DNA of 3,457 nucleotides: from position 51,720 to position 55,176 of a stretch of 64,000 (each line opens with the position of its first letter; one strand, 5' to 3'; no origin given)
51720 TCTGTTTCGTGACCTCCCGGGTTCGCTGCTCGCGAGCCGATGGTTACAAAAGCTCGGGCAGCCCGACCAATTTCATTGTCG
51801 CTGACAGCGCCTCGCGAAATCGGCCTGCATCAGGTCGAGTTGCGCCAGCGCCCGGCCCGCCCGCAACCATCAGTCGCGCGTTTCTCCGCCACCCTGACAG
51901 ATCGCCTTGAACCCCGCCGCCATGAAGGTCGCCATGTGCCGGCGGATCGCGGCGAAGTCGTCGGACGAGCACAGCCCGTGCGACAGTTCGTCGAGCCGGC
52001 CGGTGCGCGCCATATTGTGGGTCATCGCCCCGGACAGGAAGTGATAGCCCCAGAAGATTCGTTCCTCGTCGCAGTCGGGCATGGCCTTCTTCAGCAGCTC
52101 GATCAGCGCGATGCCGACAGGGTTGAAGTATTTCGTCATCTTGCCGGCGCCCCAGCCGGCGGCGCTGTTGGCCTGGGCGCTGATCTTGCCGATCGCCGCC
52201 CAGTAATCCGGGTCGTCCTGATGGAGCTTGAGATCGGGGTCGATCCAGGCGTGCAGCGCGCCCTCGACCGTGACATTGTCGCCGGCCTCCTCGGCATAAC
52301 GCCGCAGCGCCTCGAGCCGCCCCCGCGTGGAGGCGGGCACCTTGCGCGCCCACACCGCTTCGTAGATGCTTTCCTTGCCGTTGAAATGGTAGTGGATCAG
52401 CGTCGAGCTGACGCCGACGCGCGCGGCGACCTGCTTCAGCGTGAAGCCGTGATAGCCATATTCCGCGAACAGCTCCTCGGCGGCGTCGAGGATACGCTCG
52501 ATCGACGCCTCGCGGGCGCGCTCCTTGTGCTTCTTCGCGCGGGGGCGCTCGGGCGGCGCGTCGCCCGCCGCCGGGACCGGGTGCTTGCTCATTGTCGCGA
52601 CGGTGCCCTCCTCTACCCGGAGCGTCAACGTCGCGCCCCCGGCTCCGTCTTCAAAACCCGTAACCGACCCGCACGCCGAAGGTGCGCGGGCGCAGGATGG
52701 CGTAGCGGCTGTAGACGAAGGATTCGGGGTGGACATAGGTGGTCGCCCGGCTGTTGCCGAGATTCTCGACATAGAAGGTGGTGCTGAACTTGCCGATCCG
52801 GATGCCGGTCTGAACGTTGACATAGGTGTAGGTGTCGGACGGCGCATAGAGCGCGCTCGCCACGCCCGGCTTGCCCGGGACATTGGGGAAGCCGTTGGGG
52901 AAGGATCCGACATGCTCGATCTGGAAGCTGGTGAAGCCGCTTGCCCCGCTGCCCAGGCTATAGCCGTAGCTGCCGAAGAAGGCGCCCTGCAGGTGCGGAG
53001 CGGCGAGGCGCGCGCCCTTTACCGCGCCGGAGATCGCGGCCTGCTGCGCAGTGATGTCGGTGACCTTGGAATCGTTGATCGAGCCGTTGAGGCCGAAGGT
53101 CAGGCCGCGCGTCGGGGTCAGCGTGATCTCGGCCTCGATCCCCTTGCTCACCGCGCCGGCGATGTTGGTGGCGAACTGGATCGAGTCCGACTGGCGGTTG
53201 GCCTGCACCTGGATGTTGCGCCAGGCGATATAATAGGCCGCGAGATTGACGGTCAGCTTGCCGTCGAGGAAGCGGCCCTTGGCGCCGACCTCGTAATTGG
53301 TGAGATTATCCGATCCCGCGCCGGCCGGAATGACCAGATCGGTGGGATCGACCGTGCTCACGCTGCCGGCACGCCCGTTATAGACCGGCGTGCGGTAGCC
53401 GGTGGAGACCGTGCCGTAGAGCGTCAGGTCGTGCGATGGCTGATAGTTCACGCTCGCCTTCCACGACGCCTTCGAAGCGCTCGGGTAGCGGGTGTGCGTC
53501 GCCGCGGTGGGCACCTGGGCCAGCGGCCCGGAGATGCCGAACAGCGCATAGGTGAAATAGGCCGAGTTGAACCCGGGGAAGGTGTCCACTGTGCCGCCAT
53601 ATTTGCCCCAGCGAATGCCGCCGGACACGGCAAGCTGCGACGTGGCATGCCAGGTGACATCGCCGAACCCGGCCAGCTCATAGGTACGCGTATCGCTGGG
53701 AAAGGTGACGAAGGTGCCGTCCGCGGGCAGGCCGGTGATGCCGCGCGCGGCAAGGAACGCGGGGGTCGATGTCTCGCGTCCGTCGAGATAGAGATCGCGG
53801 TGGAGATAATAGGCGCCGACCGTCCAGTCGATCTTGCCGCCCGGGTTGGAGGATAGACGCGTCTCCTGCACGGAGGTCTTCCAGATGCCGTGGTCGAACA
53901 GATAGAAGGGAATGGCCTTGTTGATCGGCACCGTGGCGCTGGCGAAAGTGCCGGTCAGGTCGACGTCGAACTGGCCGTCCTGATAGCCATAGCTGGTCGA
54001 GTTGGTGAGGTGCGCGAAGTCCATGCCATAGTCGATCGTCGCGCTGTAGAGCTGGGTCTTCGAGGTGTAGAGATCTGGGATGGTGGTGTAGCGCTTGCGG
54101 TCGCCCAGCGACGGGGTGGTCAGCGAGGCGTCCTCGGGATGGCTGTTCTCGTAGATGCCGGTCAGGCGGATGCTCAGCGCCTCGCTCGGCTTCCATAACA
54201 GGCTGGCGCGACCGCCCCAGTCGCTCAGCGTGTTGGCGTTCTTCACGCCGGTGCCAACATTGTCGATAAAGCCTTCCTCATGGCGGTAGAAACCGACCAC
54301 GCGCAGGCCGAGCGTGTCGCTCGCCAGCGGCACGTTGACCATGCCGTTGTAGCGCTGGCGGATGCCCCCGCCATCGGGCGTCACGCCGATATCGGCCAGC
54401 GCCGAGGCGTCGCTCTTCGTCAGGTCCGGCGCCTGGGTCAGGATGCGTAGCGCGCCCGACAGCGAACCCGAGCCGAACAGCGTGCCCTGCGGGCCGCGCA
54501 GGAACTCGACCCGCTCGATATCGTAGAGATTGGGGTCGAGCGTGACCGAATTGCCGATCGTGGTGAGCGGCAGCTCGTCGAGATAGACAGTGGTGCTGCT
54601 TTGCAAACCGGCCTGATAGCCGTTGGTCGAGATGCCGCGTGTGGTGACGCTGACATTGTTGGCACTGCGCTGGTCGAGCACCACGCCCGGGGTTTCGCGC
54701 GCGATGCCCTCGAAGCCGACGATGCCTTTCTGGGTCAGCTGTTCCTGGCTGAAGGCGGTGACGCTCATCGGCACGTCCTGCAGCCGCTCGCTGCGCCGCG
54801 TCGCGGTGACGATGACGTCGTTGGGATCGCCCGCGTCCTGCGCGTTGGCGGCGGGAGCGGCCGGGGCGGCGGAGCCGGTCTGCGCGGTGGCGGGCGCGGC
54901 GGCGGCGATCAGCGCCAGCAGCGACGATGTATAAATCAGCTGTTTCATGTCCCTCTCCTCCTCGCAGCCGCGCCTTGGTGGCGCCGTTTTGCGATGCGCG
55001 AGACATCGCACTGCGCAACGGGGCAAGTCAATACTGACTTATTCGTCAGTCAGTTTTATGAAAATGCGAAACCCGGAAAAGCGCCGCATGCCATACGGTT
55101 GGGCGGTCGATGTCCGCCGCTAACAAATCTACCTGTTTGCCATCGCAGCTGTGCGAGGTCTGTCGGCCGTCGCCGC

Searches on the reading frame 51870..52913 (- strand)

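Call 33: search_protein_families(library=pfam, proteins=[window:51870-52913:-], max_evalue=0.001)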
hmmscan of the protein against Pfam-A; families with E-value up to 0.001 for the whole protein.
window:51870-52913:- (347 aa): 2 families
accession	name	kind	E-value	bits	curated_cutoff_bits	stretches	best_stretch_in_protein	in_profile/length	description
PF17939.6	TetR_C_30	-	3.9e-28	98.5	26.3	1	222-334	2-115/115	Tetracyclin repressor-like, C-terminal domain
PF00440.29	TetR_N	-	2.9e-16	59.4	24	1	141-187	1-47/47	Bacterial regulatory proteins, tetR family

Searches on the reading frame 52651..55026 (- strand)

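Call 33: search_protein_families(library=pfam, proteins=[window:52651-55026:-], max_evalue=0.001)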
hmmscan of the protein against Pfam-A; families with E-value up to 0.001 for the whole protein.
window:52651-55026:- (791 aa): 2 families
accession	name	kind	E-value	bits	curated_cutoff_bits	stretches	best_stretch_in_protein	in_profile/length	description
PF00593.30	TonB_dep_Rec_b-barrel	-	1.6e-26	94.7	27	1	304-756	36-436/436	TonB dependent receptor-like, beta-barrel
PF07715.20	Plug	-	6.6e-16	59.2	23.9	1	82-192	2-107/107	TonB-dependent Receptor Plug Domain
